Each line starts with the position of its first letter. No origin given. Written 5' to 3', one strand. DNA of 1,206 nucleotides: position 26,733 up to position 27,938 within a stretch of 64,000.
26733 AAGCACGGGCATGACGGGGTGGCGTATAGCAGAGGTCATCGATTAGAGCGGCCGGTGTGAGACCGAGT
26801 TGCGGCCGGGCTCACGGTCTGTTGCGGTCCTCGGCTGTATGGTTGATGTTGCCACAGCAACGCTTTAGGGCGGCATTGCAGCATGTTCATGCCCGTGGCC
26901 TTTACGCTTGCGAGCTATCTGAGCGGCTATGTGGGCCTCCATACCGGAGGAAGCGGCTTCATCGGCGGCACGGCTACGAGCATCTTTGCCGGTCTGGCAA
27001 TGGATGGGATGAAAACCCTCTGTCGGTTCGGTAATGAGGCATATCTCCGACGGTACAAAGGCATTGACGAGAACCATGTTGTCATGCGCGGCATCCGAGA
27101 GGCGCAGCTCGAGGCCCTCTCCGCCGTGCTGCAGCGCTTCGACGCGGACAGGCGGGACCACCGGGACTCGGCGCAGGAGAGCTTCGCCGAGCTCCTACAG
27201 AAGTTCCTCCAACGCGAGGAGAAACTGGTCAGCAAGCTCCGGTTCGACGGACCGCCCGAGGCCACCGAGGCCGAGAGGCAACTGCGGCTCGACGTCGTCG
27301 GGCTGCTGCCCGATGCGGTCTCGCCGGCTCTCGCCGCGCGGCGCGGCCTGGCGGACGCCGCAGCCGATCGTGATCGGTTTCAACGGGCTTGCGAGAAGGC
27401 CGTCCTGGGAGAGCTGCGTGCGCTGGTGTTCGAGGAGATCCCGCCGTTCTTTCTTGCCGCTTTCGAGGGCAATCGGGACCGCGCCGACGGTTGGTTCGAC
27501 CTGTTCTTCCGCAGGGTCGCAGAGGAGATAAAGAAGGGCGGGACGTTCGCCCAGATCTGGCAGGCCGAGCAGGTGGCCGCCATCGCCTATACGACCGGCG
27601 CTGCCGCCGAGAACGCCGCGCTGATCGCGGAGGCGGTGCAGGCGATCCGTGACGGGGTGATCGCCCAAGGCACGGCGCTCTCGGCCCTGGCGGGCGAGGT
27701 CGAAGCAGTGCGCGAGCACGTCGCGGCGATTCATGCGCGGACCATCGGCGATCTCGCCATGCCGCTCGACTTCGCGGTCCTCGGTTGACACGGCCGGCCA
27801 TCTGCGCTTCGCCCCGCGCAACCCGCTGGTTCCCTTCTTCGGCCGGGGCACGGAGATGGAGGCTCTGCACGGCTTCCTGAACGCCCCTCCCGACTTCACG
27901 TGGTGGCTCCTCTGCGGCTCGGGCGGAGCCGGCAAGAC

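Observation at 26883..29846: NLR-like STAND NTPase locus with a glycine-rich membrane N-terminal module and helical repeat sensor-like C-terminus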

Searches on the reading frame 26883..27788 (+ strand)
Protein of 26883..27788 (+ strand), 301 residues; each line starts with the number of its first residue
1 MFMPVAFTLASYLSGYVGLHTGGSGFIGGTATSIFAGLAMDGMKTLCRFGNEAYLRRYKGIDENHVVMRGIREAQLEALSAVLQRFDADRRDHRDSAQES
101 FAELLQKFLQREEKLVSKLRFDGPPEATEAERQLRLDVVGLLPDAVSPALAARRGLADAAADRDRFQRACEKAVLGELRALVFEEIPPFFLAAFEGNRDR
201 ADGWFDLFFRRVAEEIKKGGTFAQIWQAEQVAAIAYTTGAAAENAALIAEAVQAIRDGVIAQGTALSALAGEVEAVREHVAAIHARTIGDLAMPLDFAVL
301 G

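Call 4: search_protein_families(library=pfam, proteins=[window:26883-27788:+], max_evalue=1)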
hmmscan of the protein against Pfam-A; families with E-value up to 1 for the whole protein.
window:26883-27788:+ (301 aa): 1 family
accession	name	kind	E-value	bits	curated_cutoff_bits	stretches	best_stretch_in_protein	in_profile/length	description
PF22281.1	DUF6959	-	0.15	12.8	27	0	258-283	27-52/88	Family of unknown function (DUF6959)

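Call 21: find_homologous_proteins(query=window:26883-27785:+)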
Query window:26883-27785:+ (301 aa): 4 proteins with E <= 0.001 among 8000 candidates.
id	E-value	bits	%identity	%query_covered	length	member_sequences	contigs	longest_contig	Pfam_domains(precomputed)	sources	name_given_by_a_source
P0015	2.6e-189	646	100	100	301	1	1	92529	-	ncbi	-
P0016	1.2e-101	358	80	70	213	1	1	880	-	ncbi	-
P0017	3.9e-96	340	58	99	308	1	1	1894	-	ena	-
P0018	1.0e-93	332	59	97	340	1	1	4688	-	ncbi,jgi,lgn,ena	jgi:hypothetical protein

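Call 23: find_encoding_contigs(protein=P0018, flank=6000, max_places=4)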
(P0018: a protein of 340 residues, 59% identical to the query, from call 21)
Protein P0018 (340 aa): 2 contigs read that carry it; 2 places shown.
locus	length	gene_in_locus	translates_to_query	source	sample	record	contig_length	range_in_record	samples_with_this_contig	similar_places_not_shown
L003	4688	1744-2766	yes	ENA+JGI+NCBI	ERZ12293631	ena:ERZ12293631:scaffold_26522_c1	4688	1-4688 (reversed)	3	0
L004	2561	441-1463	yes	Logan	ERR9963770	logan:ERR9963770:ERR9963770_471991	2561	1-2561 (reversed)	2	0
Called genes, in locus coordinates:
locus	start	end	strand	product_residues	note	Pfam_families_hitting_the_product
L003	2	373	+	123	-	?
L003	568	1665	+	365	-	PF00890:FAD_binding_2 (weak), PF01266:DAO, PF13450:NAD_binding_8 (faint)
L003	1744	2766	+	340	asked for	-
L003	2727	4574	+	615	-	-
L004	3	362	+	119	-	?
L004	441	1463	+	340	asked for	-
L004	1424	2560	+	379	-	?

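Call 39: search_protein_representatives(alignment_id=A1)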
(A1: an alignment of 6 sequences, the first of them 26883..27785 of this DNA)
Query: 6 sequences, 355 profile positions. Proteins with E-value up to 0.001 (for the whole library): 361; up to 1e-10: 159; up to 1e-30: 60. The best 150 are listed.
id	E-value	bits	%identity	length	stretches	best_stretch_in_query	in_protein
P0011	1.2e-154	531.2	-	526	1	2-355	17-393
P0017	1.5e-141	488.1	-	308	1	1-302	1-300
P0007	2.3e-134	464.5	-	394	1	75-355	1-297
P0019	5.1e-125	433.7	-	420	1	2-348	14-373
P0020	6.0e-117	407.2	-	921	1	5-355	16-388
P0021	2.2e-107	375.7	-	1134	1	79-355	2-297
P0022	3.6e-83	296.1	-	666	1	8-355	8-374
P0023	4.7e-76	272.7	-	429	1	5-355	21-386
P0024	3.1e-71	256.8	-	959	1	16-355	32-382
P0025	6.1e-67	242.7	-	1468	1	21-355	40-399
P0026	7.0e-67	242.5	-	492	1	25-355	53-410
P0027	1.9e-65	237.8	-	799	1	10-355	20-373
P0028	4.3e-56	207.0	-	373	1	5-282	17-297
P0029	3.3e-54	200.8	-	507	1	4-258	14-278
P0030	5.6e-53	196.8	-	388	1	12-349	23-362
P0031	1.7e-52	195.1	-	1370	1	11-348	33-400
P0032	1.7e-51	191.8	-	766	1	14-261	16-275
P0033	9.2e-51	189.5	-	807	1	6-253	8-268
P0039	3.2e-49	184.4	-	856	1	16-256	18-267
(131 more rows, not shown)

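Call 43: search_protein_families(library=pfam, alignment_id=A2, max_evalue=0.001)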
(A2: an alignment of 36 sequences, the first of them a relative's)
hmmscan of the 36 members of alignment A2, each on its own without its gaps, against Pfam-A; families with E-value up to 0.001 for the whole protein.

A. member 1, P0020 (921 aa): 1 family
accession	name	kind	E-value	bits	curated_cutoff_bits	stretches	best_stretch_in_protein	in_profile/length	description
PF25199.1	nSTAND_NTPase5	-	0.0001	22.6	34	1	356-452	39-136/145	Novel STAND NTPase 5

B. families by the number of members that match (of 36 scanned): 70 families (the first 25 are shown)
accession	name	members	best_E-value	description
PF13374.12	TPR_10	14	2.7e-40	Tetratricopeptide repeat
PF13424.12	TPR_12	13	7e-26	Tetratricopeptide repeat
PF07719.23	TPR_2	9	3.4e-23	Tetratricopeptide repeat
PF00515.34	TPR_1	8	6.3e-16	Tetratricopeptide repeat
PF25199.1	nSTAND_NTPase5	8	3.9e-07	Novel STAND NTPase 5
PF13181.12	TPR_8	7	4.9e-14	Tetratricopeptide repeat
PF13414.12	TPR_11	5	1.7e-18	TPR repeat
PF17363.7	DUF5388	5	2.8e-13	Family of unknown function (DUF5388)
PF13191.12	AAA_16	4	1.7e-11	AAA ATPase domain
PF13401.12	AAA_22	4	2.6e-06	AAA domain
PF12110.13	Nup96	3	1.6e-05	Nuclear protein 96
PF05729.18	NACHT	3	4.9e-05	NACHT domain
PF13428.12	TPR_14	2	4.7e-13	Tetratricopeptide repeat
PF14559.12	TPR_19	2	3.1e-11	Tetratricopeptide repeat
PF13431.12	TPR_17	2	3.2e-10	Tetratricopeptide repeat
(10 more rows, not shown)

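Call 47: find_homologous_proteins(query=A3, max_evalue=0.00001)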
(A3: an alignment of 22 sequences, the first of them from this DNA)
Query A3 (22 sequences) (262 aa, profile of the alignment): 4 proteins with E <= 0.00001 among 8000 candidates.
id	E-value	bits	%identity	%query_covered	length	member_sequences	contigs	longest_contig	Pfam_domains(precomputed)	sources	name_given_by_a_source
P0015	1.3e-71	259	100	100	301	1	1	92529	-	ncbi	-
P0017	5.2e-58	215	57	100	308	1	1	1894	-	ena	-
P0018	2.4e-55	206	54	98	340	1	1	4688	-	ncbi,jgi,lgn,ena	jgi:hypothetical protein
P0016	3.2e-54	202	80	81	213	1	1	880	-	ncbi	-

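Call 57: predict_structure(alignment_id=A3)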
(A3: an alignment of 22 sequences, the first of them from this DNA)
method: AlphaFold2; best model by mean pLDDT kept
length: 262 residues; sequences in the alignment: 22
mean_pLDDT: 82.5   pTM: 0.72
mean pLDDT of the five models: 82.5, 79.9, 79.1, 78.7, 78.2
residues with pLDDT >= 90: 175; 70-90: 23; 50-70: 26; < 50: 38
segments of 3 or more residues with pLDDT < 50: 1-33
pLDDT, mean of each block of 10 residues (from residue 1): 38 40 41 48 59 56 83 98 95 94 98 96 95 94 92 91 95 97 96 87 96 95 91 87 93 91 70
secondary structure, 60 per line:
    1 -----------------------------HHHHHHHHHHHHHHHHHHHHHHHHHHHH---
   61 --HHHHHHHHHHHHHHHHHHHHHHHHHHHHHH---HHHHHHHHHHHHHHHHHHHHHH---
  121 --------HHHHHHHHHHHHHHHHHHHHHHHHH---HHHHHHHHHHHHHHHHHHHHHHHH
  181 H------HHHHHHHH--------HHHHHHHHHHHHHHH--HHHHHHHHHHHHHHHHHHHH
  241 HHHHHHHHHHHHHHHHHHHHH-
elements in order: H30-57 H63-92 H96-117 H129-153 H157-181 H188-195 H204-218 H221-261

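Call 60: fold_search(model_id=the predicted structure, library=pdb)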
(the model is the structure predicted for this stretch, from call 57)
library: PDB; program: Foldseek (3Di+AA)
matches with E <= 10: 248; with E <= 0.001: 0
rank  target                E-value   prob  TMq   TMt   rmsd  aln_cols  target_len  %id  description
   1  6z0c_B                4.8e-01  0.15  0.16  0.18  15.4       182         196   16  Structure of in silico modelled artificial Maquette-3 protein (released 2021-03-17)
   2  2d1l_B                5.3e-01  0.12  0.16  0.18  31.0       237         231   12  Structure of F-actin binding domain IMD of MIM (Missing In Metastasis) (released 2006-09-12)
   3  2elb                  5.8e-01  0.08  0.12  0.09  33.0       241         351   12  Crystal Structure of the BAR-PH domain of human APPL1 (released 2007-05-29)
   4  5vjs                  6.1e-01  0.21  0.19  0.24  16.0       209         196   15  De Novo Photosynthetic Reaction Center Protein Equipped with Heme B, a synthetic Zn porphyrin, and Zn(II) cations (released 2018-04-25)
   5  5h3d_A                6.8e-01  0.13  0.16  0.13  35.7       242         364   18  Helical structure of membrane tubules decorated by ACAP1 (BARPH doamin) protein by cryo-electron microscopy and MD sim (released 2019-01-16)
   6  8i7o_C7               6.8e-01  0.08  0.12  0.13  26.4       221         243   14  In situ structure of axonemal doublet microtubules in mouse sperm with 16-nm repeat (released 2023-10-11)
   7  2d1l_A                8.7e-01  0.11  0.17  0.17  32.1       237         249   15  Structure of F-actin binding domain IMD of MIM (Missing In Metastasis) (released 2006-09-12)
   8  8d9p                  9.1e-01  0.20  0.20  0.25  15.9       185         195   15  De Novo Photosynthetic Reaction Center Protein Equipped with Heme B and Mn(II) cations (released 2022-09-28)
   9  1wdz_B                1.1e+00  0.09  0.15  0.17  36.0       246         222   13  Crystal structure of RCB domain of IRSp53 (released 2005-06-07)
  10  2z0o                  1.1e+00  0.06  0.11  0.09  34.1       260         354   13  Crystal structure of APPL1-BAR-PH domain (released 2008-05-13)
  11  4ckg_A                1.1e+00  0.10  0.17  0.13  35.0       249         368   16  Helical reconstruction of ACAP1(BAR-PH domain) decorated membrane tubules by cryo-electron microscopy (released 2014-10-15)
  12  9jih_A                1.4e+00  0.11  0.19  0.19  37.0       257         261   14  Crystal structure of BAR domain of ACAP4 (released 2026-01-14)
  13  4nqi_C                1.4e+00  0.10  0.17  0.19  30.3       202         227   13  Structure of the N-terminal I-BAR domain (1-259) of D.Discoideum IBARa (released 2014-02-05)
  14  3dyt                  1.4e+00  0.09  0.16  0.12  28.8       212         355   12  Crystal structure of Snx9PX-BAR (230-595), C2221 (released 2008-09-16)
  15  1i4d_B                1.5e+00  0.15  0.23  0.31  24.4       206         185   14  CRYSTAL STRUCTURE ANALYSIS OF RAC1-GDP COMPLEXED WITH ARFAPTIN (P21) (released 2001-05-16)
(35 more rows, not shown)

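Call 62: find_encoding_contigs(protein=P0020, flank=8000, max_places=3)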
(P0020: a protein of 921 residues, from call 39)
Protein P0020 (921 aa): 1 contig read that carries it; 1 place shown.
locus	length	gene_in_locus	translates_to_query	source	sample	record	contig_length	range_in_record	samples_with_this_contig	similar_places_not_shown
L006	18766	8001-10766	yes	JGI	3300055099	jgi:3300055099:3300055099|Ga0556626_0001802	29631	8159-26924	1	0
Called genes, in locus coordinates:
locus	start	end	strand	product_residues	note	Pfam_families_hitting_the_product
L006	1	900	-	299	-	PF13489:Methyltransf_23, PF05175:MTS (weak), PF02353:CMAS (weak), PF05401:NodS (weak), PF08241:Methyltransf_11, PF08242:Methyltransf_12, PF13649:Methyltransf_25, PF13847:Methyltransf_31, +1 more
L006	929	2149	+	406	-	PF00696:AA_kinase, PF01842:ACT, PF22468:ACT_9, PF13840:ACT_7, PF22468:ACT_9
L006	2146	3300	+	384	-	PF00478:IMPDH (weak), PF03060:NMO, PF05690:ThiG (weak), PF01070:FMN_dh (weak)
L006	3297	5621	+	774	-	PF01590:GAF, PF13185:GAF_2, PF05524:PEP-utilisers_N, PF00391:PEP-utilizers, PF02896:PEP-utilizers_C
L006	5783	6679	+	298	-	PF13560:HTH_31 (weak), PF13413:HTH_25, PF13464:RodZ_C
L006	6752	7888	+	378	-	PF04551:GcpE, PF26540:GcpE_C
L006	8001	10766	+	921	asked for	-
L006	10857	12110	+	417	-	PF00355:Rieske, PF00848:Ring_hydroxyl_A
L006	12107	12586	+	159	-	PF13577:SnoaL_4, PF00866:Ring_hydroxyl_B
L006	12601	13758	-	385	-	PF21338:Top1B_N_bact, PF01028:Topoisom_I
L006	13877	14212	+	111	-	PF20106:DUF6496, PF07498:Rho_N (weak)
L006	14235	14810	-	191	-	-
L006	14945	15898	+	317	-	PF00296:Bac_luciferase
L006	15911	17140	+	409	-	PF01979:Amidohydro_1, PF07969:Amidohydro_3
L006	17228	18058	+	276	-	PF27522:YDMC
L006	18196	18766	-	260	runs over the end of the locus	PF00106:adh_short, PF08659:KR, PF13561:adh_short_C2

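Call 63: find_encoding_contigs(protein=window:26883-27788:+, flank=3000, max_places=3)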
Protein window:26883-27788:+ (301 aa): no gene with exactly this product is on record in the collection.

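Call 71: search_protein_families(library=pfam, alignment_id=A3, max_evalue=0.1)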
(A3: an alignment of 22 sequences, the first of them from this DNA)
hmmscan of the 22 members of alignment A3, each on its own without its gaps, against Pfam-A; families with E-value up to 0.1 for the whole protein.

A. member 1, seq(262 aa): 0 families

B. families by the number of members that match (of 22 scanned): 10 families
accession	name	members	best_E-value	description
PF03458.18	Gly_transporter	1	0.0046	Glycine transporter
PF05714.16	PFam54_60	1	0.0054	Borrelia Bbcrasp-1 domain containing protein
PF12074.14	Gcn1_N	1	0.023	Generalcontrol nonderepressible 1 (Gcn1) N-terminal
PF11981.13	DUF3482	1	0.03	Domain of unknown function (DUF3482)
PF18493.6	DUF5617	1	0.04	Domain of unknown function (DUF5617)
PF01636.29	APH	1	0.043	Phosphotransferase enzyme family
PF22734.1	NNH2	1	0.047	NACHT N-terminal Helical domain 2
PF22254.1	TFA2_E-tether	1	0.047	Tfa2 E-tether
PF04010.18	DUF357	1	0.081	Protein of unknown function (DUF357)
PF14842.11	FliG_N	1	0.084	FliG N-terminal domain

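Call 83: predict_structure(alignment_id=A5)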
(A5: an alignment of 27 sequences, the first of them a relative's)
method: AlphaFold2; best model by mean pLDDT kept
length: 921 residues; sequences in the alignment: 27
mean_pLDDT: 81.6   pTM: 0.66
mean pLDDT of the five models: 81.6, 80.8, 78.8, 78.0, 77.6
residues with pLDDT >= 90: 503; 70-90: 211; 50-70: 92; < 50: 115
segments of 3 or more residues with pLDDT < 50: 1-65, 70-74, 163-174, 246-267, 919-921
pLDDT, mean of each block of 10 residues (from residue 1): 33 34 27 29 37 43 48 58 87 94 90 92 92 72 56 61 48 51 72 87 90 86 87 66 49 44 46 64 67 72 67 77 85 87 96 90 89 92 89 89 91 92 91 94 95 85 90 95 92 92 90 92 88 87 75 92 91 94 96 91 93 93 82 94 90 84 95 93 92 95 94 89 95 95 94 90 96 93 95 93 94 95 96 95 95 96 95 95 93 93 88 70 34
secondary structure, 60 per line:
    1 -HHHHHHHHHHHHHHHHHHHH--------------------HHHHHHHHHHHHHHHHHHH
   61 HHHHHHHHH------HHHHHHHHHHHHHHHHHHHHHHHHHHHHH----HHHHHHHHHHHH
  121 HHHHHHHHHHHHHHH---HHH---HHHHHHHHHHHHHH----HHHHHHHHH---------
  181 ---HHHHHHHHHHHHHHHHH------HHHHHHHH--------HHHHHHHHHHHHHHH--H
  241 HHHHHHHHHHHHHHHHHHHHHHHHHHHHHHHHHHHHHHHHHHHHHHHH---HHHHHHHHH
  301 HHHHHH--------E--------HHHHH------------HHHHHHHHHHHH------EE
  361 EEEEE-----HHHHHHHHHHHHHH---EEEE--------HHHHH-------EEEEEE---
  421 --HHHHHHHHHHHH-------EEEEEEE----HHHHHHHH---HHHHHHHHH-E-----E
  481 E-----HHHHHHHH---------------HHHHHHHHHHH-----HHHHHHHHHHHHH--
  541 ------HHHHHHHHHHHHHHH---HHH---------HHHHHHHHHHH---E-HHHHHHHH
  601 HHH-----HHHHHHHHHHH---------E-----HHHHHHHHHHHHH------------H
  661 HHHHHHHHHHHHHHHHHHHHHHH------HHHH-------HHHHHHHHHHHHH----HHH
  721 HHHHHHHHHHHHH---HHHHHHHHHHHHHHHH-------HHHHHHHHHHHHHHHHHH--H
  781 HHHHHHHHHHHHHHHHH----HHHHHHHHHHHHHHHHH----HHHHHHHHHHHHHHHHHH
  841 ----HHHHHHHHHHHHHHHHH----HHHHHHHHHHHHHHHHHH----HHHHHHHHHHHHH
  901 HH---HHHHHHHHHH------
elements in order (helices of 4 or more, strands of 3 or more residues): H2-21 H42-69 H76-104 H109-135 H145-158 H163-171 H184-200 H207-214 H223-237 H240-288 H292-306 H324-328 H341-352 E359-365 H371-384 E388-391 H400-404 E412-417 H423-434 E442-448 H453-460 H464-472 H487-494 H510-520 H526-538 H547-561 H577-587 H593-603 H609-619 H635-647 H660-683 H690-693 H701-713 H718-733 H737-752 H760-777 H780-797 H802-818 H823-840 H845-861 H866-883 H888-902 H906-915

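Call 86: fold_search(model_id=the predicted structure, library=pdb)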
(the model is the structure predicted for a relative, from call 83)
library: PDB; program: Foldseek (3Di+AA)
matches with E <= 10: 1013; with E <= 0.001: 2
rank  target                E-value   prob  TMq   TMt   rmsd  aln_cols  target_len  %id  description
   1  9jap_A                1.2e-05  1.00  0.17  0.19  25.6       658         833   12  Helical structure of EfAvs5(SIR2-STAND) (released 2025-03-19)
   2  6mfv_A                2.2e-05  1.00  0.18  0.23  15.7       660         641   12  Crystal structure of the Signal Transduction ATPase with Numerous Domains (STAND) protein with a tetratricopeptide rep (released 2019-02-20)
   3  9nc9_E                2.0e-03  1.00  0.15  0.18  23.9       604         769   10  Helical assembly of AVAST5 filament (released 2026-02-18)
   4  9nc9_L                2.4e-03  1.00  0.15  0.18  24.1       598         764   10  Helical assembly of AVAST5 filament (released 2026-02-18)
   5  3bos_B                4.1e-03  1.00  0.16  0.48   6.8       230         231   16  Crystal structure of a putative dna replication regulator HDA (SAMA_1916) from Shewanella amazonensis sb2b at 1.75 A r (released 2008-01-15)
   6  9nc9_G                4.6e-03  1.00  0.16  0.19  23.5       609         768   10  Helical assembly of AVAST5 filament (released 2026-02-18)
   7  7jgr_G                5.5e-03  1.00  0.16  0.36  11.4       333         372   10  Structure of Drosophila ORC bound to DNA (84 bp) and Cdc6 (released 2020-09-09)
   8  9nc9_D                5.8e-03  0.99  0.16  0.19  23.5       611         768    9  Helical assembly of AVAST5 filament (released 2026-02-18)
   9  9nc9_R                7.3e-03  0.99  0.15  0.17  22.1       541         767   11  Helical assembly of AVAST5 filament (released 2026-02-18)
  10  9nc9_P                7.6e-03  0.99  0.15  0.18  23.8       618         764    9  Helical assembly of AVAST5 filament (released 2026-02-18)
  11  7jgr_A                7.8e-03  1.00  0.18  0.38  13.6       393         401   12  Structure of Drosophila ORC bound to DNA (84 bp) and Cdc6 (released 2020-09-09)
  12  7cte_E                8.8e-03  1.00  0.16  0.35  11.0       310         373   13  Human Origin Recognition Complex, ORC2-5 (released 2021-01-06)
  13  4ol0_B                9.9e-03  0.84  0.16  0.16  27.4       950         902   12  Crystal structure of transportin-SR2, a karyopherin involved in human disease, in complex with Ran (released 2014-04-09)
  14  5h7c_C                1.1e-02  1.00  0.14  0.28  20.0       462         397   10  Crystal structure of a repeat protein with two Protein A-DHR14 repeat modules (released 2017-06-28)
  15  8dr4_C                1.1e-02  0.99  0.15  0.35  15.7       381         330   12  Open state of RFC:PCNA bound to a 3' ss/dsDNA junction (DNA2) without NTD (released 2022-08-17)
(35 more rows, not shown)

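Call 88: find_related_loci(query=A3, collection=viral_contigs, flank=8000)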
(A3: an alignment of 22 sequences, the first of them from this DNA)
Query A3 (262 aa) in viral_contigs; peptide patterns used: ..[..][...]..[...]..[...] (x = any residue, [..] = any of these).
5 stretches matched a pattern, but none encodes a relative of the query by tblastn (E <= 1e-3).
